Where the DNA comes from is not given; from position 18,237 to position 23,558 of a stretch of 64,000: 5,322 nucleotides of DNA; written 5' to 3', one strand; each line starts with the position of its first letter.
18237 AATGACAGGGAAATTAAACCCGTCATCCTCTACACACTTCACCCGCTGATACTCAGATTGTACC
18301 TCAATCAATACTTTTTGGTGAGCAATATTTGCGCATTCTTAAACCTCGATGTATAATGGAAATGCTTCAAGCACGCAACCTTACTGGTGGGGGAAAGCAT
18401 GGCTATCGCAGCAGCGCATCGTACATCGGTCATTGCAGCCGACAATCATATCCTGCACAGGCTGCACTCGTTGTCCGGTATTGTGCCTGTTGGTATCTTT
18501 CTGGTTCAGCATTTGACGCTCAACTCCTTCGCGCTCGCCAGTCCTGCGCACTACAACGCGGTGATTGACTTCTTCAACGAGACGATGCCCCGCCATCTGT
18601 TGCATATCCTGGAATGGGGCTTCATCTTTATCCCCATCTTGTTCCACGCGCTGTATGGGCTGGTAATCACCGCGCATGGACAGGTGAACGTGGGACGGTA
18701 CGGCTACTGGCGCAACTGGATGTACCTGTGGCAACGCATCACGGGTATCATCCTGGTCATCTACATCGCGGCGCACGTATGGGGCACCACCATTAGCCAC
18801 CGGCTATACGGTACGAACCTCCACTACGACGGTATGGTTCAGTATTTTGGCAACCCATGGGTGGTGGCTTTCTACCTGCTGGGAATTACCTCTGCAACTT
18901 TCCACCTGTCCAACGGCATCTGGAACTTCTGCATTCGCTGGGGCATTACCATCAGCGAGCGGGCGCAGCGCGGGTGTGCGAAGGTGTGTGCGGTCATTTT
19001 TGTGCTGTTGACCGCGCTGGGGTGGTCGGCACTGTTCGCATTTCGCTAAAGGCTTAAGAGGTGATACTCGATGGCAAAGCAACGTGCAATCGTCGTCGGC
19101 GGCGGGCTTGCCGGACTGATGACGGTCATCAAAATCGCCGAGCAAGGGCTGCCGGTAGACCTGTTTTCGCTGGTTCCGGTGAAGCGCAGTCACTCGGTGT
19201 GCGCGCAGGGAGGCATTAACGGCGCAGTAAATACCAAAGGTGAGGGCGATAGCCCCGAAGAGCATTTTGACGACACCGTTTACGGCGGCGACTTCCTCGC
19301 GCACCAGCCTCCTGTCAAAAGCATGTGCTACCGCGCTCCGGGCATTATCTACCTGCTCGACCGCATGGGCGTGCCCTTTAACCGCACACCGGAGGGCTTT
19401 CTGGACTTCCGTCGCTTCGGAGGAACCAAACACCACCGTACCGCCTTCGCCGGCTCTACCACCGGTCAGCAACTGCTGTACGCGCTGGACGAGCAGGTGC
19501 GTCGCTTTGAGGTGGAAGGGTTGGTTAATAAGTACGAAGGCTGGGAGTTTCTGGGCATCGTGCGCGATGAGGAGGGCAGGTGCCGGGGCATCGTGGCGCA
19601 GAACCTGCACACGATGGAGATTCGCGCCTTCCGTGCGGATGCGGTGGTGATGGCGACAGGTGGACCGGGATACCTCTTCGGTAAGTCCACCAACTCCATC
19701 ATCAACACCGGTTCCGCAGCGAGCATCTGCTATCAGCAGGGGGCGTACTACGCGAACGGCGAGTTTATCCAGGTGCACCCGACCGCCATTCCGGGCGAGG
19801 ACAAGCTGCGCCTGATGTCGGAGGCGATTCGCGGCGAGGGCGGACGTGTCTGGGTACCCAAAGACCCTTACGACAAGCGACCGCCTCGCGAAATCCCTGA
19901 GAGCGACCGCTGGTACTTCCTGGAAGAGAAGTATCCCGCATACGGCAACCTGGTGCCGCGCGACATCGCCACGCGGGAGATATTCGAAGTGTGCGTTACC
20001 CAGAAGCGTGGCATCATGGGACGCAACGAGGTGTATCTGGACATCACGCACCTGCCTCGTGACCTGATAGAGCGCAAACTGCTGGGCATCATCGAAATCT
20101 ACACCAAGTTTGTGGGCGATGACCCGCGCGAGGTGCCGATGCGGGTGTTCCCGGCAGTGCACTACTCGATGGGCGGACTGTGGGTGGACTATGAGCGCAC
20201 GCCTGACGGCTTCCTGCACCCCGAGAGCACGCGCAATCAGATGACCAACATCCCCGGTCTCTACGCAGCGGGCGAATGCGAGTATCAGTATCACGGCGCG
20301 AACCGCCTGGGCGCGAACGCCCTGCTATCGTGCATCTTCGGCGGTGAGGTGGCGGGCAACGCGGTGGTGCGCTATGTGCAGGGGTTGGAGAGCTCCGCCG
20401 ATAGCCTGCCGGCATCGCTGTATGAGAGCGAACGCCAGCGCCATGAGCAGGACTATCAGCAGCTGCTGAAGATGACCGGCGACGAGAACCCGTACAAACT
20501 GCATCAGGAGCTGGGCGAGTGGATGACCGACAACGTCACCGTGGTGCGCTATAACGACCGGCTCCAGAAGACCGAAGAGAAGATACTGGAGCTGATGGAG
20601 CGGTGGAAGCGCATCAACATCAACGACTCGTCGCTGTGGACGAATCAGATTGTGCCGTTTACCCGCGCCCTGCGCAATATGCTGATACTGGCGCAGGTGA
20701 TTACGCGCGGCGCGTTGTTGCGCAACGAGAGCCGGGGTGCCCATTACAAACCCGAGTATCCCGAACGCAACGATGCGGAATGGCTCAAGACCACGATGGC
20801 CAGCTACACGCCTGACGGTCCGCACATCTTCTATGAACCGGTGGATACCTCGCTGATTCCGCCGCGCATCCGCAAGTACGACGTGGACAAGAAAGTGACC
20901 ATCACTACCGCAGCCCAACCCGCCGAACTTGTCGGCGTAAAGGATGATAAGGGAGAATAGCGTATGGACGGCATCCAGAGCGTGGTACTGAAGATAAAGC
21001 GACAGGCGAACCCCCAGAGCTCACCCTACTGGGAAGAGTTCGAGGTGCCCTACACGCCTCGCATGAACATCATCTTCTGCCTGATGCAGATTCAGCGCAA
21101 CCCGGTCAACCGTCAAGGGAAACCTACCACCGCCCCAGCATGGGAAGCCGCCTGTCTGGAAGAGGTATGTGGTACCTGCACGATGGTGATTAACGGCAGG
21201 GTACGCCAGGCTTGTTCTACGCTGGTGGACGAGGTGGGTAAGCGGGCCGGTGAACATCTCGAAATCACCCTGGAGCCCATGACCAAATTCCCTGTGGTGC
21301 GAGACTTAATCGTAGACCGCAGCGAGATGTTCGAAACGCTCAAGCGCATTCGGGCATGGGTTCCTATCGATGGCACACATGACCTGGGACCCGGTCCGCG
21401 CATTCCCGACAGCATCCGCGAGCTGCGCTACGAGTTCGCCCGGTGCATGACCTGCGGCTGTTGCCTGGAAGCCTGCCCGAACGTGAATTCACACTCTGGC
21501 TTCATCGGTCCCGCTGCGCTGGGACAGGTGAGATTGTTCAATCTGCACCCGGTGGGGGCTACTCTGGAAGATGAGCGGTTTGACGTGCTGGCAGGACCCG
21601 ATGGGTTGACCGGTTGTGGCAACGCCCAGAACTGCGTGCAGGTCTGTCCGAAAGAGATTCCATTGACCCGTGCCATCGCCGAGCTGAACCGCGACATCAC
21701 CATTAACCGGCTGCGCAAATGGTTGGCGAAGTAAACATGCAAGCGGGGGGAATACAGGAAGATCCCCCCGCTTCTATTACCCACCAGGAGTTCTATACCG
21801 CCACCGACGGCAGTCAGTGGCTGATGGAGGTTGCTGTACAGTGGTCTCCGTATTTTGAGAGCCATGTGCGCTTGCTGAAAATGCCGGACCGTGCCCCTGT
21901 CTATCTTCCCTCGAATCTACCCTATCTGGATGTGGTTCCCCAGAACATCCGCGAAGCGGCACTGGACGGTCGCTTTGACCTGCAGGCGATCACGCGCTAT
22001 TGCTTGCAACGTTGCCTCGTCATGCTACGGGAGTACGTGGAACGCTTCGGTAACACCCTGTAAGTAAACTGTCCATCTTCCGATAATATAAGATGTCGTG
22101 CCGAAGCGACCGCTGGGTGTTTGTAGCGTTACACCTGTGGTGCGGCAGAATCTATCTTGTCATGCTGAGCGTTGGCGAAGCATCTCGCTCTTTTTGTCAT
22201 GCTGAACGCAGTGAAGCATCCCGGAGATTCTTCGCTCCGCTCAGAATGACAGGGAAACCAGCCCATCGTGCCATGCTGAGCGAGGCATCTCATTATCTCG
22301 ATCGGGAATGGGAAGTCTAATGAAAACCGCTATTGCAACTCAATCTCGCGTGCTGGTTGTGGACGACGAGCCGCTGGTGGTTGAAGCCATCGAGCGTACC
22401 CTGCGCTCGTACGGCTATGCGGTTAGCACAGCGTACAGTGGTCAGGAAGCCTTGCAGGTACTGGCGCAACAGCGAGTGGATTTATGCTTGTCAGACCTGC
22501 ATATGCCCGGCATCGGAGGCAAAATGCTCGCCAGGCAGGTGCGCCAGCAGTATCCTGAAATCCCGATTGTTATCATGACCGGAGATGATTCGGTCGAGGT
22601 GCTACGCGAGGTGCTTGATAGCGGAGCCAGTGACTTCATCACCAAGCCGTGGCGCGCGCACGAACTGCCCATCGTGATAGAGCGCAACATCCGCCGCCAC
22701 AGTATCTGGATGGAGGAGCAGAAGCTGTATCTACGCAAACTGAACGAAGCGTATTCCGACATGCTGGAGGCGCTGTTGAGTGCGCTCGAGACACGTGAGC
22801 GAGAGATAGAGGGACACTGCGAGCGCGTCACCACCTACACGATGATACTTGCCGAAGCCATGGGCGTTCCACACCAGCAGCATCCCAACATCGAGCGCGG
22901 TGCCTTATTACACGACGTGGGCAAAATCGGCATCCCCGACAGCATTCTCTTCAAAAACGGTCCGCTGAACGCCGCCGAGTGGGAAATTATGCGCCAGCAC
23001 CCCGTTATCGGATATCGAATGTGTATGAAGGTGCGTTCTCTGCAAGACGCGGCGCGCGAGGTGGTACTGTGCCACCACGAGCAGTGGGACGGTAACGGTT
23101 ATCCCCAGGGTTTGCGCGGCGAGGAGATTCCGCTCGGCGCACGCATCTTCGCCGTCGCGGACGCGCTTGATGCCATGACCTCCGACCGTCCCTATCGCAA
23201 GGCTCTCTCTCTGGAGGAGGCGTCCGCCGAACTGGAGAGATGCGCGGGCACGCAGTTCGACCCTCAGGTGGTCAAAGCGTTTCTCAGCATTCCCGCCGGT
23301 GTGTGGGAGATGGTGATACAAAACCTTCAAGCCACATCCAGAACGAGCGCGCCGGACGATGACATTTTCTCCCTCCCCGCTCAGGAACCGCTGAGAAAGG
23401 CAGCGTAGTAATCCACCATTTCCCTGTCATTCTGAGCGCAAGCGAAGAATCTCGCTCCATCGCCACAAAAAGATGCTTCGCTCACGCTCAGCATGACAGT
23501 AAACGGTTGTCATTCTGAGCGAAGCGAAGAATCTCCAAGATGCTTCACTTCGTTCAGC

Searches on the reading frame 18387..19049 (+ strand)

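Call 25: search_protein_families(library=pfam, proteins=[window:18387-19049:+])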
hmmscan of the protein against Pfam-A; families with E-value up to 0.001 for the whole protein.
window:18387-19049:+ (220 aa): 1 family
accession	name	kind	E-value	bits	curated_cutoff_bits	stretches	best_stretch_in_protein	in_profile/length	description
PF01127.27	Sdh_cyt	-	1.2e-13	51.6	25.8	1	111-208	21-119/122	Succinate dehydrogenase/Fumarate reductase transmembrane subunit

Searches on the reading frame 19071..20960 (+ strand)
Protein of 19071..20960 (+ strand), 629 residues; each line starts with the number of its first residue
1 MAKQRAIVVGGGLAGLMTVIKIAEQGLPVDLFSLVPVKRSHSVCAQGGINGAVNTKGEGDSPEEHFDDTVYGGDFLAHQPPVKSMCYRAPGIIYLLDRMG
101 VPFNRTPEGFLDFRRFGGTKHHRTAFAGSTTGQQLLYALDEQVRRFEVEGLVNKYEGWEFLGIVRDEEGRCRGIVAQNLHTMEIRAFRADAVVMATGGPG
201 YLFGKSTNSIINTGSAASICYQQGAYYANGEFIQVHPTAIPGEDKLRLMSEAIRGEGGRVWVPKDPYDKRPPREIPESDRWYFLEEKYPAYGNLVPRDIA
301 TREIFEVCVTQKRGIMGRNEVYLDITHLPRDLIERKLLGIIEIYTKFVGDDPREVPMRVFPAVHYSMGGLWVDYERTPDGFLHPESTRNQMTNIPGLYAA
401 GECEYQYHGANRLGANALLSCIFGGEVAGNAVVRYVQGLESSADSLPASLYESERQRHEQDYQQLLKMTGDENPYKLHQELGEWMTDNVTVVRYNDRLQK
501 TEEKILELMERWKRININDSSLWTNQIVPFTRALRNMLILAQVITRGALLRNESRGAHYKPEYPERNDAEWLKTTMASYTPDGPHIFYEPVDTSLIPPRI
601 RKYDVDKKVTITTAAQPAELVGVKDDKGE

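Call 26: find_encoding_contigs(protein=window:19071-20960:+, flank=3000, max_places=4)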
Protein window:19071-20960:+ (629 aa): 2 contigs read that carry it; 2 places shown.
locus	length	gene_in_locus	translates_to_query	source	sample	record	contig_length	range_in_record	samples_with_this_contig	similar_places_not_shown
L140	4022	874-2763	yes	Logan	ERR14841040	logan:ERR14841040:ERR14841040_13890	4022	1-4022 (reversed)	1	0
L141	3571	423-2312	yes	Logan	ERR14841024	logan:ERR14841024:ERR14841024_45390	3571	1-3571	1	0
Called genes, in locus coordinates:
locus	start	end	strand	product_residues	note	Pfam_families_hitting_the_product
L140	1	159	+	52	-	?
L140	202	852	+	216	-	PF01127:Sdh_cyt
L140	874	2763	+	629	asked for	PF00890:FAD_binding_2, PF02910:Succ_DH_flav_C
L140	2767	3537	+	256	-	PF13085:Fer2_3, PF12838:Fer4_7 (faint), PF13187:Fer4_9 (faint), PF13183:Fer4_8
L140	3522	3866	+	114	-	-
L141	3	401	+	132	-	?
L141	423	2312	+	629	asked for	PF00890:FAD_binding_2, PF02910:Succ_DH_flav_C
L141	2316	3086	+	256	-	PF13085:Fer2_3, PF12838:Fer4_7 (faint), PF13187:Fer4_9 (faint), PF13183:Fer4_8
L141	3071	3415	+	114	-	-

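Call 74: find_homologous_proteins(query=window:19071-20960:+, max_evalue=1e-50)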
Query window:19071-20960:+ (629 aa): 8000 proteins with E <= 1e-50 among 8000 candidates; the best 120 are listed.
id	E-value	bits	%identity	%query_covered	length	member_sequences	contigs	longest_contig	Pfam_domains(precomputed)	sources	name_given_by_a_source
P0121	0.0e+0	1378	93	100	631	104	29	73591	PF00890.31,PF02910.26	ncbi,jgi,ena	jgi:succinate dehydrogenase / fumarate reductase flavoprotein subunit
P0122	0.0e+0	1312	88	100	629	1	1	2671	PF00890.31,PF02910.26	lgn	-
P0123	0.0e+0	1285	89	100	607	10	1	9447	PF00890.31,PF03486.21,PF02910.26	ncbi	-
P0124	0.0e+0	1185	92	86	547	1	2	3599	PF00890.31,PF02910.26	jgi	jgi:succinate dehydrogenase / fumarate reductase flavoprotein subunit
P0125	0.0e+0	1062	74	97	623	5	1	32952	PF00890.31,PF02910.26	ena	-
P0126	0.0e+0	1058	73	98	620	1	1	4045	PF00890.31,PF02910.26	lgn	-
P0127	0.0e+0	1050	71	99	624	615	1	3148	PF00890.31,PF02910.26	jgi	-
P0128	0.0e+0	1050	72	98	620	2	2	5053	PF00890.31,PF02910.26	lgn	-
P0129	0.0e+0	1046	72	98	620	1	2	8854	PF00890.31,PF02910.26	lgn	-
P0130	0.0e+0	1043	72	98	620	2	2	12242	PF00890.31,PF02910.26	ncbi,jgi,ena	ncbi:MAG: succinate dehydrogenase flavoprotein subunit [Armatimonadota bacterium]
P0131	0.0e+0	1031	71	99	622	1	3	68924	PF00890.31,PF02910.26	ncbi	-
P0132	0.0e+0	1026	71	99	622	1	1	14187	PF00890.31,PF02910.26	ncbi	ncbi:MAG: succinate dehydrogenase flavoprotein subunit [Fimbriimonadales bacterium]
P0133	0.0e+0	1020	70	99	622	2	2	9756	PF00890.31,PF02910.26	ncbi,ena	-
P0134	1.0e-297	1007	71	96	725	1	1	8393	PF00890.31,PF03486.21,PF02910.26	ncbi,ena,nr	ncbi:MAG: succinate dehydrogenase flavoprotein subunit [Armatimonadetes bacterium]|nr:succinate dehy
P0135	1.6e-297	1006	70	96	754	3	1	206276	PF00890.31,PF03486.21,PF02910.26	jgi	-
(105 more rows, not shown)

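Call 75: find_encoding_contigs(protein=P0121, flank=10000, max_places=6)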
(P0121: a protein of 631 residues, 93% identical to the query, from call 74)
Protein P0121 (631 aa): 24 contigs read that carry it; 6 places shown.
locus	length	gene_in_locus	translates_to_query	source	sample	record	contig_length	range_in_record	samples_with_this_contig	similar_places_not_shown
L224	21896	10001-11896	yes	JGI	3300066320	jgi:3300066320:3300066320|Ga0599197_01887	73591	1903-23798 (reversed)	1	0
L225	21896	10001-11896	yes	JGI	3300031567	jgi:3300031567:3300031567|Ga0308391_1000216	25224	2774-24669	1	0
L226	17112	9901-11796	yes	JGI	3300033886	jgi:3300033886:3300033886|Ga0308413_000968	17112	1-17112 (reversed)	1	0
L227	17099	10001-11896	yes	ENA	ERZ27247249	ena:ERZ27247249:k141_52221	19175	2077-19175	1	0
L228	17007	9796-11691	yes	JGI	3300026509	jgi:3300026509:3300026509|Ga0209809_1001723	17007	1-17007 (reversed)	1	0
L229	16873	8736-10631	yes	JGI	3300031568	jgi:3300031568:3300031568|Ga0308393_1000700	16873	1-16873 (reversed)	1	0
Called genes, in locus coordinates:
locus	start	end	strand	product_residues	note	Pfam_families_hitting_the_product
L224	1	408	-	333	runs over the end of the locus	PF04055:Radical_SAM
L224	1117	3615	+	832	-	PF07715:Plug, PF00593:TonB_dep_Rec_b-barrel, PF14905:OMP_b-brl_3 (weak)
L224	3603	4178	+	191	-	PF13689:DUF4154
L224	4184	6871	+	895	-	PF17152:CHASE8, PF00672:HAMP, PF00512:HisKA, PF02518:HATPase_c, PF00072:Response_reg, PF24896:Receiver_CRE1 (faint), PF00072:Response_reg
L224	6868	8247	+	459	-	PF00072:Response_reg, PF23198:PDE8A_N (weak), PF00989:PAS, PF08448:PAS_4, PF13188:PAS_8 (weak), PF13426:PAS_9, PF00990:GGDEF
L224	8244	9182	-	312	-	PF02401:LYTB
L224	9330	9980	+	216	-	PF01127:Sdh_cyt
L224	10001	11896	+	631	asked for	PF00890:FAD_binding_2, PF02910:Succ_DH_flav_C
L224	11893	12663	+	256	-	PF13085:Fer2_3, PF12838:Fer4_7 (faint), PF13187:Fer4_9 (faint), PF13183:Fer4_8, PF13534:Fer4_17 (weak)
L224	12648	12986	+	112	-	-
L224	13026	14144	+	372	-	PF00072:Response_reg, PF13487:HD_5, PF01966:HD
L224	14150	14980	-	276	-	PF00528:BPD_transp_1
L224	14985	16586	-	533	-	PF01547:SBP_bac_1, PF13416:SBP_bac_8, PF00528:BPD_transp_1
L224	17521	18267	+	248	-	PF07963:N_methyl, PF07596:SBP_bac_10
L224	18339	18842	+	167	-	PF13453:Zn_ribbon_TFIIB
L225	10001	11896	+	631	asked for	PF00890:FAD_binding_2, PF02910:Succ_DH_flav_C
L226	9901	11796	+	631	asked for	PF00890:FAD_binding_2, PF02910:Succ_DH_flav_C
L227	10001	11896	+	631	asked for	PF00890:FAD_binding_2, PF02910:Succ_DH_flav_C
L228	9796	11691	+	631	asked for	PF00890:FAD_binding_2, PF02910:Succ_DH_flav_C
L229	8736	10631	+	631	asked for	PF00890:FAD_binding_2, PF02910:Succ_DH_flav_C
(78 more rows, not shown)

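Call 78: find_encoding_contigs(protein=P0123, flank=10000, max_places=4)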
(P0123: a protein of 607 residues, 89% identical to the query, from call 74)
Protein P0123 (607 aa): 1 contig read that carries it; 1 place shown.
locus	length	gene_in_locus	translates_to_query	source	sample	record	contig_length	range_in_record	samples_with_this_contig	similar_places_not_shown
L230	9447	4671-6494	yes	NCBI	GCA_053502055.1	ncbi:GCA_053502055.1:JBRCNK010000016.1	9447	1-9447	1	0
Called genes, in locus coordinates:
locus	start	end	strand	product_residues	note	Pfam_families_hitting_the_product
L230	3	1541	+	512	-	?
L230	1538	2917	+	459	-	PF00072:Response_reg, PF23198:PDE8A_N (faint), PF00989:PAS, PF08448:PAS_4, PF13188:PAS_8 (weak), PF13426:PAS_9, PF08447:PAS_3 (weak), PF00990:GGDEF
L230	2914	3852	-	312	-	PF02401:LYTB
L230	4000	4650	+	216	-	PF01127:Sdh_cyt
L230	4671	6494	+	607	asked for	PF00890:FAD_binding_2, PF03486:HI0933_like (faint), PF02910:Succ_DH_flav_C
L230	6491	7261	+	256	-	PF13085:Fer2_3, PF12838:Fer4_7 (faint), PF13187:Fer4_9 (faint), PF13183:Fer4_8, PF13534:Fer4_17 (weak)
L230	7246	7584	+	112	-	-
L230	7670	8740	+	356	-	PF00072:Response_reg, PF20161:VpsR (faint), PF13487:HD_5, PF01966:HD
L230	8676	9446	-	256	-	?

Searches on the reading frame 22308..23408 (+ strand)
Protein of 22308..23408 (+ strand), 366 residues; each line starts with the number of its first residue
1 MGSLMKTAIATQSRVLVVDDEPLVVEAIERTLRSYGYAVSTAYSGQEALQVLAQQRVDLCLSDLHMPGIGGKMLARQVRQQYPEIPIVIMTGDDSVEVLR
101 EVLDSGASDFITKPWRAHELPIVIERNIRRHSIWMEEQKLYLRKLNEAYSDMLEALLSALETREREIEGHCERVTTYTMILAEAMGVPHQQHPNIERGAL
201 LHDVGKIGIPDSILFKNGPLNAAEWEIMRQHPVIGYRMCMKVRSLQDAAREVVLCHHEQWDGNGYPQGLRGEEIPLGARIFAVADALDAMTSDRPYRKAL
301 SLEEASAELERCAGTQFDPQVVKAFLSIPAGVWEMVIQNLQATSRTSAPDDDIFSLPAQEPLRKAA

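Call 24: find_encoding_contigs(protein=window:22308-23408:+, flank=2000, max_places=4)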
Protein window:22308-23408:+ (366 aa): no gene with exactly this product is on record in the collection.

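Call 25: search_protein_families(library=pfam, proteins=[window:22308-23408:+])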
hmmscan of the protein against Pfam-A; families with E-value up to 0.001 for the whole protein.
window:22308-23408:+ (366 aa): 3 families
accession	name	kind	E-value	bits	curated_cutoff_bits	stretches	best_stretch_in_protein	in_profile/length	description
PF13487.12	HD_5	-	4.5e-36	124.6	27.2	1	159-321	6-170/170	HD domain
PF00072.30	Response_reg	-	4.1e-30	104.6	30.2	1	15-121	1-107/111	Response regulator receiver domain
PF01966.28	HD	-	6.4e-21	75.2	22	1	169-290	3-116/116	HD domain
